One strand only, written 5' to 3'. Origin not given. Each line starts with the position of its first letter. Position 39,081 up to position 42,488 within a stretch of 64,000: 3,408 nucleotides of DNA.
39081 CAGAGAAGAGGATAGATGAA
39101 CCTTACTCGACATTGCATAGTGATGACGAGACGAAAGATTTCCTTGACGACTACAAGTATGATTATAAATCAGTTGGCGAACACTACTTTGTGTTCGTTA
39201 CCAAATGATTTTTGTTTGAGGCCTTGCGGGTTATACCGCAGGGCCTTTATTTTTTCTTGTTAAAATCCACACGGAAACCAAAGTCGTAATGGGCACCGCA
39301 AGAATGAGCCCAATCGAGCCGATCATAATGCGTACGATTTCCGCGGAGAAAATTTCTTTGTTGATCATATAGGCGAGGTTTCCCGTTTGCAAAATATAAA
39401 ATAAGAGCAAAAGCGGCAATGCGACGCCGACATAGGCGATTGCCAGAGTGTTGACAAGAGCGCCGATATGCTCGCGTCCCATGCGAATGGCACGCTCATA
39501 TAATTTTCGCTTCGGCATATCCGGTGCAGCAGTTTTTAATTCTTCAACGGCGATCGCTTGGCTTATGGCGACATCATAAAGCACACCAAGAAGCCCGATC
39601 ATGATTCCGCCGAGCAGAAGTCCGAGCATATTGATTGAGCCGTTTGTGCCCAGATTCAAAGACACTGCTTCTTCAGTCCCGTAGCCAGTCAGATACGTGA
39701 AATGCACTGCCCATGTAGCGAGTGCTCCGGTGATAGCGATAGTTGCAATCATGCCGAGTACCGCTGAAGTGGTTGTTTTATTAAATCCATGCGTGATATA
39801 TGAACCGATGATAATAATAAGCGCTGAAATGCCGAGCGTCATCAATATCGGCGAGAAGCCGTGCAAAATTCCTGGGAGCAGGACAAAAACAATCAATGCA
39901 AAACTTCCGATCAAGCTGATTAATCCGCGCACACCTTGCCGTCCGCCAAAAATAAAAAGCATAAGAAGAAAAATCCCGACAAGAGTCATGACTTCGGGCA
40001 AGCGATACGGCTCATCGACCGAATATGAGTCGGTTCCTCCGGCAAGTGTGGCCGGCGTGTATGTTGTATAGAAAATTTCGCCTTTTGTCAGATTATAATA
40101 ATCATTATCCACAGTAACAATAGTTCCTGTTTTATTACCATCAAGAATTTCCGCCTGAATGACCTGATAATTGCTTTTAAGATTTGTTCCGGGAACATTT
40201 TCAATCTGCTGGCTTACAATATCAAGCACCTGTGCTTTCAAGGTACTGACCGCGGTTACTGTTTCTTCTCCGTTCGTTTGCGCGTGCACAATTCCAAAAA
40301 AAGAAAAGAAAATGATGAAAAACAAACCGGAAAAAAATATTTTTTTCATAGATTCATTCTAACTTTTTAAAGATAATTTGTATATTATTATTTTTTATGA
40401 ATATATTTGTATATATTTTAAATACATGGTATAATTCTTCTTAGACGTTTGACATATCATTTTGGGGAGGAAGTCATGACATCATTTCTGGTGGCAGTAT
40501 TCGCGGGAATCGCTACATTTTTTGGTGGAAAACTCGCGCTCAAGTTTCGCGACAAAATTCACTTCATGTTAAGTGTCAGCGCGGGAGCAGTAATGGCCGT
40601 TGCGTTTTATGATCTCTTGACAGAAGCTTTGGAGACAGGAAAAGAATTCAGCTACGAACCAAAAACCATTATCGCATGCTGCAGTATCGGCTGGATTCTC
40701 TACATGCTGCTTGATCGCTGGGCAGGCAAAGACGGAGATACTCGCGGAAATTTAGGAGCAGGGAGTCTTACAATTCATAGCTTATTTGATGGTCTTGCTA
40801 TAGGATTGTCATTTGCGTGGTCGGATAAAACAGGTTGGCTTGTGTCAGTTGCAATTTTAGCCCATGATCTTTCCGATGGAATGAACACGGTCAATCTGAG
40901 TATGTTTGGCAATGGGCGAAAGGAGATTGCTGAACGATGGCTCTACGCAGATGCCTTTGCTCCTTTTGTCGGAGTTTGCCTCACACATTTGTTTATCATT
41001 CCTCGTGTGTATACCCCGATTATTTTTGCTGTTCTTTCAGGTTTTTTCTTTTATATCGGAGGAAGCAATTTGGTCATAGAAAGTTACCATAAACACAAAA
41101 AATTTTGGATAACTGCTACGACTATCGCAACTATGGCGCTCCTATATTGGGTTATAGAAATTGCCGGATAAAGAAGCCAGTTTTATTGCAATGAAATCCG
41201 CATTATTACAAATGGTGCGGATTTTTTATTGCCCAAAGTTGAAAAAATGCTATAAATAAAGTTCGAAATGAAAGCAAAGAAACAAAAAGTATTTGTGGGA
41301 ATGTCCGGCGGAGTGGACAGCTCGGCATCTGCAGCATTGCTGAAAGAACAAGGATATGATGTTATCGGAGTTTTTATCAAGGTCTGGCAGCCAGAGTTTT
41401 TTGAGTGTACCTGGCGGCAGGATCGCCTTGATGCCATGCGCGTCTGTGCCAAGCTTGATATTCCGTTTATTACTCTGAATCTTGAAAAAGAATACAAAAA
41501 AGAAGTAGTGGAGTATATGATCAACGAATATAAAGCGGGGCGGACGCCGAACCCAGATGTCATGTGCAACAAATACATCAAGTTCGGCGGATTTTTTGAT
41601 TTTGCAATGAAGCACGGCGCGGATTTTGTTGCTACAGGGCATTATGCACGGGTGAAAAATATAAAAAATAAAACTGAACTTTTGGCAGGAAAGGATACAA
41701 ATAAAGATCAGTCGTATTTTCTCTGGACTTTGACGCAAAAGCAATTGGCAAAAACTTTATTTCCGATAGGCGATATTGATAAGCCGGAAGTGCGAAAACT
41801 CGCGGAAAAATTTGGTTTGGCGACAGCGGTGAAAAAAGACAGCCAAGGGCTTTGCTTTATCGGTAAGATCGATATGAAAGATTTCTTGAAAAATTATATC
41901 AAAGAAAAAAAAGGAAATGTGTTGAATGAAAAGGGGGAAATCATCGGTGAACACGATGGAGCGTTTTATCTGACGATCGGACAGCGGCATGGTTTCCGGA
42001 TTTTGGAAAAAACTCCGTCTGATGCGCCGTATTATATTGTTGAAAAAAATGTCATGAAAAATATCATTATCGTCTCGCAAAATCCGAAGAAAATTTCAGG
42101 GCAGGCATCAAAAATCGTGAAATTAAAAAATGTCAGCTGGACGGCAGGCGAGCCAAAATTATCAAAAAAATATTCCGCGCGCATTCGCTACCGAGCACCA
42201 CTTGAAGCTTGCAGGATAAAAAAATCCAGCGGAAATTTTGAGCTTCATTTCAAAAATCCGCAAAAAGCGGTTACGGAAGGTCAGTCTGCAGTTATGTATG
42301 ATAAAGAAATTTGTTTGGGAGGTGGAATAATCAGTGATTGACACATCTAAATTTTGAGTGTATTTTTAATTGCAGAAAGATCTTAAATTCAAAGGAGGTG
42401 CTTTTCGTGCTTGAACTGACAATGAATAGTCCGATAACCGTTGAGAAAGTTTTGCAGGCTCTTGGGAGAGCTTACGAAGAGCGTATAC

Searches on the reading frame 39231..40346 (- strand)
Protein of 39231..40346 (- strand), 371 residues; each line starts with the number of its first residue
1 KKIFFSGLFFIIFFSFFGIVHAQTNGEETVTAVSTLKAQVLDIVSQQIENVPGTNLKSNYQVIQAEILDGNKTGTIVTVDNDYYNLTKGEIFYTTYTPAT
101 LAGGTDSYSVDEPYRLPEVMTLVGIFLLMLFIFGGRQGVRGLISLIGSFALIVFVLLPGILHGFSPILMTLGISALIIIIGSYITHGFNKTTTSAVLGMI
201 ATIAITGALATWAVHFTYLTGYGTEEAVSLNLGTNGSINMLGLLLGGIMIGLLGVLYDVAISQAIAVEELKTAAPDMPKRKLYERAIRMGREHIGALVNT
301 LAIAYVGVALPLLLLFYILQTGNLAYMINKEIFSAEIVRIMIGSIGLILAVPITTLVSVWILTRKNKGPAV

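Call 51: search_protein_families(library=pfam, proteins=[window:39231-40346:-], max_evalue=0.00001)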
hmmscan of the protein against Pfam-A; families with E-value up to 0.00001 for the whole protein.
window:39231-40346:- (371 aa): 1 family
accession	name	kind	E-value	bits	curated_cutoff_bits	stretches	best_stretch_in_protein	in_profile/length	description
PF07907.16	YibE_F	-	5.5e-66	223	27.2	1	120-360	2-241/241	YibE/F-like protein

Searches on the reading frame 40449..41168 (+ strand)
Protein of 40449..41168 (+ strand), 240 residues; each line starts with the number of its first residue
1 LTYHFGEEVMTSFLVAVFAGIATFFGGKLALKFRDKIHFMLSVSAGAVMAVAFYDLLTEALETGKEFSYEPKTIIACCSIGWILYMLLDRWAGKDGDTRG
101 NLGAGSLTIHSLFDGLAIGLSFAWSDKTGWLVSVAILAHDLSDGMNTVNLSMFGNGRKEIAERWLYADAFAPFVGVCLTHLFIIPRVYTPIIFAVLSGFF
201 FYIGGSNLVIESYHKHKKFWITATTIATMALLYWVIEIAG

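Call 51: search_protein_families(library=pfam, proteins=[window:40449-41168:+], max_evalue=0.00001)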
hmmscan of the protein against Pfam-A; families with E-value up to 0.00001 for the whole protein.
window:40449-41168:+ (240 aa): 1 family
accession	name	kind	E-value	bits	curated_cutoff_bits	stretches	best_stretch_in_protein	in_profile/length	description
PF02535.28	Zip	-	5.5e-10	39.4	35.1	1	106-229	184-312/323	ZIP Zinc transporter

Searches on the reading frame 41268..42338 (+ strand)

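Call 51: search_protein_families(library=pfam, proteins=[window:41268-42338:+], max_evalue=0.00001)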
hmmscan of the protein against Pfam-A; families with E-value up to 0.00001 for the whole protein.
window:41268-42338:+ (357 aa): 4 families
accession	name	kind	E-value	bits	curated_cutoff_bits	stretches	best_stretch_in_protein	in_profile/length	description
PF03054.22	tRNA_Me_trans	-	2.7e-79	266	20.6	1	6-200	1-202/202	tRNA methyl transferase HUP domain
PF20258.4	tRNA_Me_trans_C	-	2.8e-20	72.9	20.6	1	282-355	2-77/77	Aminomethyltransferase beta-barrel domain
PF20259.3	tRNA_Me_trans_M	-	1.2e-19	70.1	27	1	204-271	1-66/66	tRNA methyl transferase PRC-barrel domain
PF02540.23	NAD_synthase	-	2.9e-07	30.3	21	0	2-78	15-87/242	NAD synthase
